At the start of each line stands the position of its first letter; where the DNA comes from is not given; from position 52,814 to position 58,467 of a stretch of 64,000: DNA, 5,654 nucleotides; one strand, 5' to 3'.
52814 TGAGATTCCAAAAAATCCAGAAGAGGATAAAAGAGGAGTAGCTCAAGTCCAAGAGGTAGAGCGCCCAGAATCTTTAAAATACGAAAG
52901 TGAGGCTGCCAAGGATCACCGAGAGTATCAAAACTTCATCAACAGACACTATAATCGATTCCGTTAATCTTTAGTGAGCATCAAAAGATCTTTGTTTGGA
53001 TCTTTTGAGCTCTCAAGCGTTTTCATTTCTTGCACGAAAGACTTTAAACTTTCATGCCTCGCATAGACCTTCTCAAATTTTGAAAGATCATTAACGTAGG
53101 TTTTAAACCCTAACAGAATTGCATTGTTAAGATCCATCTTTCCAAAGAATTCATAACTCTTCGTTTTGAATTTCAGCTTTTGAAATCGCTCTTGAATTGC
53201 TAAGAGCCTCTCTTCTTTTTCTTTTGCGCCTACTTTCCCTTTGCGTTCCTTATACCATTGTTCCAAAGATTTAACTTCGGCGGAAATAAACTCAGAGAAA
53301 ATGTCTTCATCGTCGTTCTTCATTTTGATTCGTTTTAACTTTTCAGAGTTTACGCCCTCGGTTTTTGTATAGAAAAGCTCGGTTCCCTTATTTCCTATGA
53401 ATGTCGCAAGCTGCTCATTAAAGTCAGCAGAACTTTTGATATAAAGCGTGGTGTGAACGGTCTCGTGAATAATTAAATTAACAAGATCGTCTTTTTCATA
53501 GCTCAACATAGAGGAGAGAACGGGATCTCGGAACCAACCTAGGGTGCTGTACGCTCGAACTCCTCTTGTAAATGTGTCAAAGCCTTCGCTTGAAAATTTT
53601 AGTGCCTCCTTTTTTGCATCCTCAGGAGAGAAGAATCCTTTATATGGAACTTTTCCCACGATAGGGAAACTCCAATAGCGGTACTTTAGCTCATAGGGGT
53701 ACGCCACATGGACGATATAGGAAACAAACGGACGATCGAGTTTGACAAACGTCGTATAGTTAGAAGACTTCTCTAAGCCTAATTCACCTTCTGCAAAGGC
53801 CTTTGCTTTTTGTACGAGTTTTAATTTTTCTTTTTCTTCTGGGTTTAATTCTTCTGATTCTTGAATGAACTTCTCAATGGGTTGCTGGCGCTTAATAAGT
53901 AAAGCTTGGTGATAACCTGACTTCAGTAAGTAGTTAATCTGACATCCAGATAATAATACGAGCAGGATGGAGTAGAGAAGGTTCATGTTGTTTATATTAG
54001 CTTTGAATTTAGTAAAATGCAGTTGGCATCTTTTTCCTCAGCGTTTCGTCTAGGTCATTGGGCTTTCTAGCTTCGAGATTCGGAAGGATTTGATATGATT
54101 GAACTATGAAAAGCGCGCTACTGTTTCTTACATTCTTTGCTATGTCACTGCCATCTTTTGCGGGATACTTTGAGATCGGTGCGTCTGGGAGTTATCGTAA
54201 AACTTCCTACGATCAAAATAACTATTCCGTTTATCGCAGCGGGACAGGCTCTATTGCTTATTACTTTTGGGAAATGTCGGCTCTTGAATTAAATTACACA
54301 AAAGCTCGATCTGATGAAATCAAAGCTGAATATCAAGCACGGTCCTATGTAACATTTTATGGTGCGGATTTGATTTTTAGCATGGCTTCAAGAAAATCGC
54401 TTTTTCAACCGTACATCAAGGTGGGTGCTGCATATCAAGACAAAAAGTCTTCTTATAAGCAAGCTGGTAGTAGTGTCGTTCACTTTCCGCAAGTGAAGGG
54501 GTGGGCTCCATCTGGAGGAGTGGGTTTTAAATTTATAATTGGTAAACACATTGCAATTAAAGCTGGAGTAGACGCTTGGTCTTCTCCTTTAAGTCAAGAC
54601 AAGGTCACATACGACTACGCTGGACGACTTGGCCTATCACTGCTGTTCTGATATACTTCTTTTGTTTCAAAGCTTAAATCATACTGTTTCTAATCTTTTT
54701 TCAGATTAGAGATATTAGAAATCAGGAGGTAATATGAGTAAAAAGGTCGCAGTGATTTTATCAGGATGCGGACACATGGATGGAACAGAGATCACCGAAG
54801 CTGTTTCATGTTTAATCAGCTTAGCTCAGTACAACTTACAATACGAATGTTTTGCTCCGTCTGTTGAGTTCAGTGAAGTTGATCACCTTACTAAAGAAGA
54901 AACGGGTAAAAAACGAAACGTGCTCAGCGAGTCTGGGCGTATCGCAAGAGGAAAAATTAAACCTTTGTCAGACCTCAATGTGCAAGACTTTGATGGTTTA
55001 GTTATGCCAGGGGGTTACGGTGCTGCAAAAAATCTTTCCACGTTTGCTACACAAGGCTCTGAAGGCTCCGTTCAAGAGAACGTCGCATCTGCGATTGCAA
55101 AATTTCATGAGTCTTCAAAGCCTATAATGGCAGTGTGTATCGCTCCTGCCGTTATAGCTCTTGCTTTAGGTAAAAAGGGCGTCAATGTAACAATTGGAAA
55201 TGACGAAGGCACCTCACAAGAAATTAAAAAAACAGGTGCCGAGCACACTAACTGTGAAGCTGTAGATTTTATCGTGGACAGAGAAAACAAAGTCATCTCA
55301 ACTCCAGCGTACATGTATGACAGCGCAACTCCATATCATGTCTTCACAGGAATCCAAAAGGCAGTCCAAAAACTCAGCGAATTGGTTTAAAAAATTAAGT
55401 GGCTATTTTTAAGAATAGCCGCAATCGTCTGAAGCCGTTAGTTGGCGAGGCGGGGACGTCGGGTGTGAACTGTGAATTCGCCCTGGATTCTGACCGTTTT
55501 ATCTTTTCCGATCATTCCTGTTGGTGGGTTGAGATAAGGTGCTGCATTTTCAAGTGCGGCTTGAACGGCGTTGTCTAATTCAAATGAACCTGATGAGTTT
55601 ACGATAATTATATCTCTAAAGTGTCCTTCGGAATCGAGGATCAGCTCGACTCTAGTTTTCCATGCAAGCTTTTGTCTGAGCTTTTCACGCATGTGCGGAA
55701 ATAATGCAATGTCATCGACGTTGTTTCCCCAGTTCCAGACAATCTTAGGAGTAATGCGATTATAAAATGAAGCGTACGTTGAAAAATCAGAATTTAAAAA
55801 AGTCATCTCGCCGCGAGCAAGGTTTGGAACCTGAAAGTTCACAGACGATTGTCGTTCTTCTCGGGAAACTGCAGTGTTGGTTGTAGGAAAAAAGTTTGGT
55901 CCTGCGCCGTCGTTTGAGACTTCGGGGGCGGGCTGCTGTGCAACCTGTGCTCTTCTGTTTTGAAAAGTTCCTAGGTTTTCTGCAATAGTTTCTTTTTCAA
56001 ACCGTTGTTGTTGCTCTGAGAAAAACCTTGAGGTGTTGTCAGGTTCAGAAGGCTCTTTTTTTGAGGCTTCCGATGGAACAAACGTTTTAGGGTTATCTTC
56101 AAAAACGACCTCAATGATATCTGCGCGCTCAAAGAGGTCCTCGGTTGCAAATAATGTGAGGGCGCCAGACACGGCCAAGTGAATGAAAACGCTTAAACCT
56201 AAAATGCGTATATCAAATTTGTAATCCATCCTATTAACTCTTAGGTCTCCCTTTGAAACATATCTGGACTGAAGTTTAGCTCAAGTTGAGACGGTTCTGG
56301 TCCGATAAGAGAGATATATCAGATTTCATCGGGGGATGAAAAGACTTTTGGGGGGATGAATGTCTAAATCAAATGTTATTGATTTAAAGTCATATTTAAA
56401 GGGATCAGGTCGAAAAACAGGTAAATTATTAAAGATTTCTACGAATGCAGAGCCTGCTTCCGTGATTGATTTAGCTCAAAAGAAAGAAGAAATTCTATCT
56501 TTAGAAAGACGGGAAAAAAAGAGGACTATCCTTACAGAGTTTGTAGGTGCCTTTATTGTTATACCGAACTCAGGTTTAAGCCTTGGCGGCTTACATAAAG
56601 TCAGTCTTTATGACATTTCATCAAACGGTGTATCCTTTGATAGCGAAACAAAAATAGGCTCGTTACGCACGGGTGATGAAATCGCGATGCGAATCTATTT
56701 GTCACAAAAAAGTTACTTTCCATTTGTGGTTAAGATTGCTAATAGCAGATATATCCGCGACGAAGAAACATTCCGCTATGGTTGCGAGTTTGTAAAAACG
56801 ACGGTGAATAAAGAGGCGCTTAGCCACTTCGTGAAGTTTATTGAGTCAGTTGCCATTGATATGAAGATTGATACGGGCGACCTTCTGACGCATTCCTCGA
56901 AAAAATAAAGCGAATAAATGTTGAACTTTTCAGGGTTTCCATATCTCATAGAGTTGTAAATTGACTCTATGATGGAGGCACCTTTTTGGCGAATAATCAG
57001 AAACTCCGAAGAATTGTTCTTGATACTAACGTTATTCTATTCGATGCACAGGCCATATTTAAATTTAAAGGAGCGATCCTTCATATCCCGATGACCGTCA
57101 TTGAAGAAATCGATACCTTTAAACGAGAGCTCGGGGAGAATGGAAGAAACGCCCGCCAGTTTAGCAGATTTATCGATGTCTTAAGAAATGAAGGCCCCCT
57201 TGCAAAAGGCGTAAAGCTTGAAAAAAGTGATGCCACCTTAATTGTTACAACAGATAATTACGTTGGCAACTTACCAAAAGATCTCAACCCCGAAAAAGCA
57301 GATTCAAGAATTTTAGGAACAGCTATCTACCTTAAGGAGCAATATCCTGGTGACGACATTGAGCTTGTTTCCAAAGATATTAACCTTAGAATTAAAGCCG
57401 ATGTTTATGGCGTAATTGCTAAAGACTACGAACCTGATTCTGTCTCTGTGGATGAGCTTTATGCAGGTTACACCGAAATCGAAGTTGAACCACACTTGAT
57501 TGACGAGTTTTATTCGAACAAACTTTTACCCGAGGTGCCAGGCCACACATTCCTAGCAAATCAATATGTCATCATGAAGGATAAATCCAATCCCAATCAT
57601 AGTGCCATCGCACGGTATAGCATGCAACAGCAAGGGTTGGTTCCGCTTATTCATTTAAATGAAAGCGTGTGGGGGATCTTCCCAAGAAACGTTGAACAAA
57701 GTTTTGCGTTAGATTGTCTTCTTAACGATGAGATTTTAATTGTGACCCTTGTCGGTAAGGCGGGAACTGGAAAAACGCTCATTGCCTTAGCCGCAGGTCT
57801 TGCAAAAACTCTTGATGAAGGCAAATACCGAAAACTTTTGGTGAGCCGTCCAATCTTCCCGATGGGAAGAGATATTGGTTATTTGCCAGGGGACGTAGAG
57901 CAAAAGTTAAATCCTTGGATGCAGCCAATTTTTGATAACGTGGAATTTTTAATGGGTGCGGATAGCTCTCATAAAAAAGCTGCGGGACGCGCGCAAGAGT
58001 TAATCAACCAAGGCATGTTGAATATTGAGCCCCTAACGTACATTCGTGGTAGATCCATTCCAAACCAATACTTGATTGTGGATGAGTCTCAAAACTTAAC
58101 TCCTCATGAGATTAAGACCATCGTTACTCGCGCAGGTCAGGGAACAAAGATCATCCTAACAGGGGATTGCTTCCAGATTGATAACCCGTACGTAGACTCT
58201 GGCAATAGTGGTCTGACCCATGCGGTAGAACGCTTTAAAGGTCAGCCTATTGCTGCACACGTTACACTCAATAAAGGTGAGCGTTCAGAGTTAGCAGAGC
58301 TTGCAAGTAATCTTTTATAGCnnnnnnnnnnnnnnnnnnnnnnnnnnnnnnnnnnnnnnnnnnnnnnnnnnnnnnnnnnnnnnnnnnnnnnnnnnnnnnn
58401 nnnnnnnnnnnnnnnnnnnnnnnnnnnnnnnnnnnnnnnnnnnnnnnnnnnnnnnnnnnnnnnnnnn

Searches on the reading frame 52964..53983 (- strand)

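Call 61: search_protein_families(library=pfam, proteins=[window:52964-53983:-], max_evalue=0.001)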
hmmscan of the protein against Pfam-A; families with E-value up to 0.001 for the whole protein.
window:52964-53983:- (339 aa): 1 family
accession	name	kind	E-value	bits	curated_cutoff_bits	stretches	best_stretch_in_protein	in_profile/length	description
PF10023.15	Aminopep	-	1.6e-87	294.3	25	1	18-331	2-318/322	Putative aminopeptidase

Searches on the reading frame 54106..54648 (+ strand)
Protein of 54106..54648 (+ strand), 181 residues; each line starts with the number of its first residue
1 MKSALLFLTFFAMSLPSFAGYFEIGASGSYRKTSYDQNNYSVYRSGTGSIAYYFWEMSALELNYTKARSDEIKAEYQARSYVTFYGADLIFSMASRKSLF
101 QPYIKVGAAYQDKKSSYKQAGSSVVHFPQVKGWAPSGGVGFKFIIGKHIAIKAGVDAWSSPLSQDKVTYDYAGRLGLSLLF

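Call 61: search_protein_families(library=pfam, proteins=[window:54106-54648:+], max_evalue=0.001)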
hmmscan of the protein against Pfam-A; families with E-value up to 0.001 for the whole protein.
window:54106-54648:+ (181 aa): 1 family
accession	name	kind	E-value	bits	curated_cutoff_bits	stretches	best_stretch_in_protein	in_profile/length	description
PF13505.12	OMP_b-brl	-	2.3e-08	34.8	28.7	1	6-155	2-150/175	Outer membrane protein beta-barrel domain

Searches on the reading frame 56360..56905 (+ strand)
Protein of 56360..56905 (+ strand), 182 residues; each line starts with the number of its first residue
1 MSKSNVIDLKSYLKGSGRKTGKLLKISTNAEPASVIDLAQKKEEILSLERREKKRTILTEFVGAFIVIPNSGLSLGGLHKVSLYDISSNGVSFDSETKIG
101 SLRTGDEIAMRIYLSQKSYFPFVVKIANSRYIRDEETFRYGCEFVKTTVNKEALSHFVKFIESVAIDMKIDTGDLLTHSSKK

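Call 3: search_protein_families(library=pfam, proteins=[window:56360-56905:+], max_evalue=0.1)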
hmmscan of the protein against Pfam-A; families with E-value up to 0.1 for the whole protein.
window:56360-56905:+ (182 aa): 1 family
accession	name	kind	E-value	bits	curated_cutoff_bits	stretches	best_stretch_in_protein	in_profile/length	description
PF07238.19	PilZ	-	7.5e-08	33.1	22.5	1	74-157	18-99/102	PilZ domain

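Call 78: search_protein_families(library=padloc, proteins=[window:56360-56905:+], max_evalue=0.001)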
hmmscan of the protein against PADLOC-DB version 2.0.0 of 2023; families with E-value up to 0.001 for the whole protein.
window:56360-56905:+ (182 aa): 0 families

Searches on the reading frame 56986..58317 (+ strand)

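Call 3: search_protein_families(library=pfam, proteins=[window:56986-58317:+], max_evalue=0.1)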
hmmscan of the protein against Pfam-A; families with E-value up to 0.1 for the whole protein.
window:56986-58317:+ (444 aa): 8 families
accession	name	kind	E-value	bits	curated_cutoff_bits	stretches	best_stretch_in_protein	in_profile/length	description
PF02562.22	PhoH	-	7.2e-49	166.5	27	1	231-431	2-189/205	PhoH-like protein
PF13638.12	PIN_4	-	2.7e-30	105.8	21.9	1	10-149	1-132/132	PIN domain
PF13604.12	AAA_30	-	3.5e-08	33.8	27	1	235-398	3-128/191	AAA domain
PF13245.12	AAA_19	-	0.00011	22.8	25.1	1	356-398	87-129/134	AAA domain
PF13401.12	AAA_22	-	0.0028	18.4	27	1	252-393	7-122/130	AAA domain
PF00004.35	AAA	-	0.0074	17.2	21.2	0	254-269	2-17/131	ATPase family associated with various cellular activities (AAA)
PF01443.25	Viral_helicase1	-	0.024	14.9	21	1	359-401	59-100/228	Viral superfamily 1 RNA helicase core domain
PF00270.35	DEAD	-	0.037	14.2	26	0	238-289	4-53/167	DEAD/DEAH box helicase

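Call 78: search_protein_families(library=padloc, proteins=[window:56986-58317:+], max_evalue=0.001)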
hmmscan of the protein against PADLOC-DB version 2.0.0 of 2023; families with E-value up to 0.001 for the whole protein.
window:56986-58317:+ (444 aa): 2 families
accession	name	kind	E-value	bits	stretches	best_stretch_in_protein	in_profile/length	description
PDLC02372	Nhi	-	2.9e-08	30.8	1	336-398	241-300/470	-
PDLC02350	AbiO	-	6.2e-07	26.5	0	337-398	236-297/468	AbiO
